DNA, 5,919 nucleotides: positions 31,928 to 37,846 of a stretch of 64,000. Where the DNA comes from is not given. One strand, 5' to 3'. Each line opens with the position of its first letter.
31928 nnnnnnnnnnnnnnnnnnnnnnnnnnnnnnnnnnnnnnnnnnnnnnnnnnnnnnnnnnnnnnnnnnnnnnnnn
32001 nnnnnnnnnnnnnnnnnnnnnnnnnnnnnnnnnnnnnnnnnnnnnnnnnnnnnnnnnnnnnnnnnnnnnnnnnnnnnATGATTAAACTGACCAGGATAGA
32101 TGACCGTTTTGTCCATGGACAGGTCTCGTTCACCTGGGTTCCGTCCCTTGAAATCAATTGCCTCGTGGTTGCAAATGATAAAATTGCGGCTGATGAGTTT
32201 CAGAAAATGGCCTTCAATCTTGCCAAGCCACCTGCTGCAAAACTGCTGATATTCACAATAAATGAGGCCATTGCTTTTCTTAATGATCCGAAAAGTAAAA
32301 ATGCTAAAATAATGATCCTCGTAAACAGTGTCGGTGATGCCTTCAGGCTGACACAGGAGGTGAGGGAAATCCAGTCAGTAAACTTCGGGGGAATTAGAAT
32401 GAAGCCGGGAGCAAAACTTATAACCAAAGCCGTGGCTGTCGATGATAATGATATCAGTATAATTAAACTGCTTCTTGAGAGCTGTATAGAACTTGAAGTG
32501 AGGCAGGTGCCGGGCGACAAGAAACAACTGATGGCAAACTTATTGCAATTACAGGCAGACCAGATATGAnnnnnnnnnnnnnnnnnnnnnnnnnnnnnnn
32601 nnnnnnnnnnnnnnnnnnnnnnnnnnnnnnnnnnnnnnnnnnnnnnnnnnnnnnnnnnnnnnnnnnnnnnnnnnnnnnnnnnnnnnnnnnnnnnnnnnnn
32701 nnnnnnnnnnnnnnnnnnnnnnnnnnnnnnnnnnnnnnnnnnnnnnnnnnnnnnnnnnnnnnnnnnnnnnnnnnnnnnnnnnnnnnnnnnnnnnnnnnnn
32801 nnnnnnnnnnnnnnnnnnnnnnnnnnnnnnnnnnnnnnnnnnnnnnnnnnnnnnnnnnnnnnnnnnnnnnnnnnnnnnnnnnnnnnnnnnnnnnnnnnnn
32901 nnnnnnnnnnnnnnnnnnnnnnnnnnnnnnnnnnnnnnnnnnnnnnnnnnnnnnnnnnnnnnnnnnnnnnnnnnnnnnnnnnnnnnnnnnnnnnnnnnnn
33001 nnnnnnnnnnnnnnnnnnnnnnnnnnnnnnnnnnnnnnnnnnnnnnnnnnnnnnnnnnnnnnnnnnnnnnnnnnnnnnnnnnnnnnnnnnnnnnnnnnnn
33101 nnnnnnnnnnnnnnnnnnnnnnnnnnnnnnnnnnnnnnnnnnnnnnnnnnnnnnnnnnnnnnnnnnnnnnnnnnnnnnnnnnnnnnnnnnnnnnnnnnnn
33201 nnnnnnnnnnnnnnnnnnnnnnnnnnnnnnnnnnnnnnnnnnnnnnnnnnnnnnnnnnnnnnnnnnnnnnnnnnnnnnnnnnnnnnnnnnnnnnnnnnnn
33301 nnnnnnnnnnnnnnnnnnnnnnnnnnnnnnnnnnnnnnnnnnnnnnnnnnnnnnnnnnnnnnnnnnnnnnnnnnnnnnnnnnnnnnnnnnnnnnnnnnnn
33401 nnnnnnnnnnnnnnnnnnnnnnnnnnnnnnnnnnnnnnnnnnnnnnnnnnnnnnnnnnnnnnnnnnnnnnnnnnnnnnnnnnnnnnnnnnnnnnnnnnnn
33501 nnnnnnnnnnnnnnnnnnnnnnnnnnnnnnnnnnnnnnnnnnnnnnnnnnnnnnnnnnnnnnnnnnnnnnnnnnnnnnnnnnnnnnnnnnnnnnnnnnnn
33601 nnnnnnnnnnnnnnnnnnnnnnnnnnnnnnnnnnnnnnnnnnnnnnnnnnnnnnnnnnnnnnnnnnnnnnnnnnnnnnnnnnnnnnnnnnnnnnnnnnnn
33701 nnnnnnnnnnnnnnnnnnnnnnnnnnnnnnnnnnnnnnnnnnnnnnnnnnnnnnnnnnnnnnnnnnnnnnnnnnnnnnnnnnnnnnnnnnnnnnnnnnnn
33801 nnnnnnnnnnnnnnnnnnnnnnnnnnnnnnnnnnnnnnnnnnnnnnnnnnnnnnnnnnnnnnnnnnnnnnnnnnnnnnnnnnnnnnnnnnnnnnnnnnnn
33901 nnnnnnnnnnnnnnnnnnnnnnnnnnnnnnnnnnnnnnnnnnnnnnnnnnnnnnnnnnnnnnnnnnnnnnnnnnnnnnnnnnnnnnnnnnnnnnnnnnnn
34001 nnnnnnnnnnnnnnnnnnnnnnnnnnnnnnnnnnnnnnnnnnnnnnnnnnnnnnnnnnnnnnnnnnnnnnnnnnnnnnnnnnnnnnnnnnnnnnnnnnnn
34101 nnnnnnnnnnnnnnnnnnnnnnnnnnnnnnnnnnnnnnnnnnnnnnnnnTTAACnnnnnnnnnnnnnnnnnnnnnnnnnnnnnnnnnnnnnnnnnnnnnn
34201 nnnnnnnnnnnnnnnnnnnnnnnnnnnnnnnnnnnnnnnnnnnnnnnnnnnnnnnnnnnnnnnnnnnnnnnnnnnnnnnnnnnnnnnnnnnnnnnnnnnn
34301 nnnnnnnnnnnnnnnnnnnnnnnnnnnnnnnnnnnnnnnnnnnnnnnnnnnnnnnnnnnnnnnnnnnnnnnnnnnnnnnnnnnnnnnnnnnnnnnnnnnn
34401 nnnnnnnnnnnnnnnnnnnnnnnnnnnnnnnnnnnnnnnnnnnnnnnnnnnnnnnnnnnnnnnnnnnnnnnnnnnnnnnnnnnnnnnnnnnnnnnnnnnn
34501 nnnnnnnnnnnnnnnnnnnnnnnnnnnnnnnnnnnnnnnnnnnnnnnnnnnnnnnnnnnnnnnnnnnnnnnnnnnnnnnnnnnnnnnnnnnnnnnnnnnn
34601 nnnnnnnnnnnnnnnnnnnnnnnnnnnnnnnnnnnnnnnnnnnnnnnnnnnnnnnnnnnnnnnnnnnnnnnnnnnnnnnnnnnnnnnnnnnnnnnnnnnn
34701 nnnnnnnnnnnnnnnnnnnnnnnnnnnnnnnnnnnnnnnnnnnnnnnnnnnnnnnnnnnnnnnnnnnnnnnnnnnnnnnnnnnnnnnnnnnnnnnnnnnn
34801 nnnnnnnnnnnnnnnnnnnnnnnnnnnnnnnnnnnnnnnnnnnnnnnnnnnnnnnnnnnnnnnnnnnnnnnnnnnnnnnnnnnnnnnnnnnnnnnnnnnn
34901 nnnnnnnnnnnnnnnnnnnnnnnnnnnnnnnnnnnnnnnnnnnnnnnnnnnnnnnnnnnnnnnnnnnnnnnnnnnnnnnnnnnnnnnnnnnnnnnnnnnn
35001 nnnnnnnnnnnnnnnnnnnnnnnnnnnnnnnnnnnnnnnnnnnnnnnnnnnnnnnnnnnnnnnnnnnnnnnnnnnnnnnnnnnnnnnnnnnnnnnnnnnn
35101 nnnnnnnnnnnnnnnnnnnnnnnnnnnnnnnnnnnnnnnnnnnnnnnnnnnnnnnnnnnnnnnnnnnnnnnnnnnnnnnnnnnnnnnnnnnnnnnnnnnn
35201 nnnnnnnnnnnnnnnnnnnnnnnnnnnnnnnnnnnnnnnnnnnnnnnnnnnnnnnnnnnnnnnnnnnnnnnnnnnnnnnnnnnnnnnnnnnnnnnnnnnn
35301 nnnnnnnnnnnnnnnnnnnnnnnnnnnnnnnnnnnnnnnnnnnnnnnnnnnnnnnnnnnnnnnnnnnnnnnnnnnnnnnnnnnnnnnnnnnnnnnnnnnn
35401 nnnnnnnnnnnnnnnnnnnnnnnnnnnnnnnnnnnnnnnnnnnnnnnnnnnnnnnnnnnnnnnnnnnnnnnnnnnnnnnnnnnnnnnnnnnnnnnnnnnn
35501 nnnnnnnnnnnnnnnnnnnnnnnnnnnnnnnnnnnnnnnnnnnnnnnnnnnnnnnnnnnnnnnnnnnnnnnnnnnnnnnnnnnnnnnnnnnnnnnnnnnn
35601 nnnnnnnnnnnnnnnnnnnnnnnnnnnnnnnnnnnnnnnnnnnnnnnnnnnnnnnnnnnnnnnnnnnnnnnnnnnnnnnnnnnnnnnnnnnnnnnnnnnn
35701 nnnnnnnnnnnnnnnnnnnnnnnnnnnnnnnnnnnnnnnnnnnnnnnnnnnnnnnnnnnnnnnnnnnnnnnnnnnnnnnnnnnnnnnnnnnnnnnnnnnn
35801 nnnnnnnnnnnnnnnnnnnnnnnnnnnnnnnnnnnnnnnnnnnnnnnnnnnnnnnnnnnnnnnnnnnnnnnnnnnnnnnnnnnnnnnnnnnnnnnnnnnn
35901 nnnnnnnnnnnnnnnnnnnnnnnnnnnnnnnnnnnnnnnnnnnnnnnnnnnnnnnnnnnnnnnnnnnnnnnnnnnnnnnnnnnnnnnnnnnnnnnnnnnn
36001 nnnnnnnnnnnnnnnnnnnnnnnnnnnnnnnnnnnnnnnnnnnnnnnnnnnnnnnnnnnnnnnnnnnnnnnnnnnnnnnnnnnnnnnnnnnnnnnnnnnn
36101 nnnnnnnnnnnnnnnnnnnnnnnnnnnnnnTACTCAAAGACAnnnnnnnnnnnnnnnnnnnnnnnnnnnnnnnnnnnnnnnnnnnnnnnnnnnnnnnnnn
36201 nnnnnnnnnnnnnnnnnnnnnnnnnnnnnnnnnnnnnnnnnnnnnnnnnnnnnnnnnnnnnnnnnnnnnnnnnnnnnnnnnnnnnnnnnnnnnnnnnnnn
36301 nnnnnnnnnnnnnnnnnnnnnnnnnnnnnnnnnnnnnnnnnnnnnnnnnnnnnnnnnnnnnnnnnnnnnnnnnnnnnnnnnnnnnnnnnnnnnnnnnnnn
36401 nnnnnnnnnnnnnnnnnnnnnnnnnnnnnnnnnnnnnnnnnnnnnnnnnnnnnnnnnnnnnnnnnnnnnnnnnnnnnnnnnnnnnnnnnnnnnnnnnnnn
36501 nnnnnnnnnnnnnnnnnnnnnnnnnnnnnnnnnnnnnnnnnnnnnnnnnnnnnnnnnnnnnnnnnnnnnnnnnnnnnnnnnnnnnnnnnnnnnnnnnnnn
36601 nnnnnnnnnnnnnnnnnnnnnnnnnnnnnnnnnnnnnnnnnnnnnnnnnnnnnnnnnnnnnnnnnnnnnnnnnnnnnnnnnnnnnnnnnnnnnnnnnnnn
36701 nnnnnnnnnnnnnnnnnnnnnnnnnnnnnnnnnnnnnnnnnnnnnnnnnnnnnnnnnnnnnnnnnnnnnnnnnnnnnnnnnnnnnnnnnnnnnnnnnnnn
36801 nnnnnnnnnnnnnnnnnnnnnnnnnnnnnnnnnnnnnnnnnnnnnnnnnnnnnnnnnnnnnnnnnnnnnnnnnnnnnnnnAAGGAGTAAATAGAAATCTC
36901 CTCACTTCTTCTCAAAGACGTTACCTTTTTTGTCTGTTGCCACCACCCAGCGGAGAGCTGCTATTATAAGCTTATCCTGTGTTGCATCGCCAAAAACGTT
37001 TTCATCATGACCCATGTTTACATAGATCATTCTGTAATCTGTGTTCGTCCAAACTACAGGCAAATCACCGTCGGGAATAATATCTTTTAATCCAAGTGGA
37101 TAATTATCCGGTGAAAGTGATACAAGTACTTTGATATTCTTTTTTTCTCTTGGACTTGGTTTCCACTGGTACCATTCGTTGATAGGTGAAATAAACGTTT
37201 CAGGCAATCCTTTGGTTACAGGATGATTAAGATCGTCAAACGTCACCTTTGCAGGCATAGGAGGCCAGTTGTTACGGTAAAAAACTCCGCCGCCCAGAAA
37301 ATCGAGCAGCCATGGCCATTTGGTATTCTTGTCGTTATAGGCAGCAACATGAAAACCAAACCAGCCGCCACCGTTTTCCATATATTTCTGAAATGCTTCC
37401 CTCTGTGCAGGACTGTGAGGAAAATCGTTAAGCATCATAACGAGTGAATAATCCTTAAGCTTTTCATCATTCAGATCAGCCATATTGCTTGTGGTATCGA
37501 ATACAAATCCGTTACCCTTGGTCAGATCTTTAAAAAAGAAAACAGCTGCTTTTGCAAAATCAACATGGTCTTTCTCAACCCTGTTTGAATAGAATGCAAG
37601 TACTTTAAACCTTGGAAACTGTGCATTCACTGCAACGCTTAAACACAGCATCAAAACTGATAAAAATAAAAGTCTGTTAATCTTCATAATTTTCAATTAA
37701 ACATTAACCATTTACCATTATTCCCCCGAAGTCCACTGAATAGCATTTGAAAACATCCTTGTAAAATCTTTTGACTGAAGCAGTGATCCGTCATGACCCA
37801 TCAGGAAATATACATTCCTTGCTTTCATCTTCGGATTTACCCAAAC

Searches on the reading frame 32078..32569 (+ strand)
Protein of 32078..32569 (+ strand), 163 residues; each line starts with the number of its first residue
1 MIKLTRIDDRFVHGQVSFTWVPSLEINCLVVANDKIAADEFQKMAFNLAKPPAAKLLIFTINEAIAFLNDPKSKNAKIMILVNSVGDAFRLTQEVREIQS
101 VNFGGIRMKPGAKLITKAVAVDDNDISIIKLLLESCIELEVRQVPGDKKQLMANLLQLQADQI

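Call 9: search_protein_families(library=pfam, proteins=[window:32078-32569:+], max_evalue=0.001)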
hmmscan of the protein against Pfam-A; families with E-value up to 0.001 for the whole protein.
window:32078-32569:+ (163 aa): 1 family
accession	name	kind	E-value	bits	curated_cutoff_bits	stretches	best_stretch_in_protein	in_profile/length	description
PF03830.20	PTSIIB_sorb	-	3.7e-44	151.1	27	1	2-149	1-148/148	PTS system sorbose subfamily IIB component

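Call 22: search_protein_families(library=ncbifam, proteins=[window:32078-32569:+], max_evalue=0.001)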
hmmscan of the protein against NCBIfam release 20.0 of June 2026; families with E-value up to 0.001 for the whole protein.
window:32078-32569:+ (163 aa): 4 families
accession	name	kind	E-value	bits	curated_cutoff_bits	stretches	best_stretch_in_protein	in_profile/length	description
NF011670.1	PRK15088.1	equivalog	5.2e-36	124.3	400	1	2-157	165-320/323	PTS mannose transporter subunit IIAB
TIGR00854.1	pts-sorbose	subfamily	3.1e-33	115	163.6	1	2-149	2-148/150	mannose/fructose/sorbose PTS transporter subunit IIB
NF007288.1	PRK09756.1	equivalog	2.9e-30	105.2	180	1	2-150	3-151/153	PTS galactosamine transporter subunit IIB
NF008508.1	PRK11425.1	equivalog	4.5e-22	78.5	180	1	2-153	4-154/157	PTS N-acetylgalactosamine transporter subunit IIB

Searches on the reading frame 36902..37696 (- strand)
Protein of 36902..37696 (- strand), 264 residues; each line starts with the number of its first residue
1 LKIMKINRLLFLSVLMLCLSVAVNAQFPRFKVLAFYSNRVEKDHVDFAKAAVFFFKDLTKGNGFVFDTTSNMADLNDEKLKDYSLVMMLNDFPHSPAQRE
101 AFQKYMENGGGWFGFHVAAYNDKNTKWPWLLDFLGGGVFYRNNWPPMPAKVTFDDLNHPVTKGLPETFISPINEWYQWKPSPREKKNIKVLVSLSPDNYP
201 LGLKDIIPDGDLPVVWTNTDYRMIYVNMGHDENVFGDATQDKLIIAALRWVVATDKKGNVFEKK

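Call 8: search_protein_families(library=pfam, proteins=[window:36902-37696:-], max_evalue=0.001)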
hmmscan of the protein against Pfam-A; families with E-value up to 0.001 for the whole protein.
window:36902-37696:- (264 aa): 1 family
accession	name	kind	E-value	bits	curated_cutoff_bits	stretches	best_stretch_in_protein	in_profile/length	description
PF06283.17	ThuA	-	5.7e-40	138.2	33.4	1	33-251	3-209/209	Trehalose utilisation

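Call 22: search_protein_families(library=ncbifam, proteins=[window:36902-37696:-], max_evalue=0.001)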
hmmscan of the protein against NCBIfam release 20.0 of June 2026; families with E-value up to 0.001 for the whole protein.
window:36902-37696:- (264 aa): 0 families
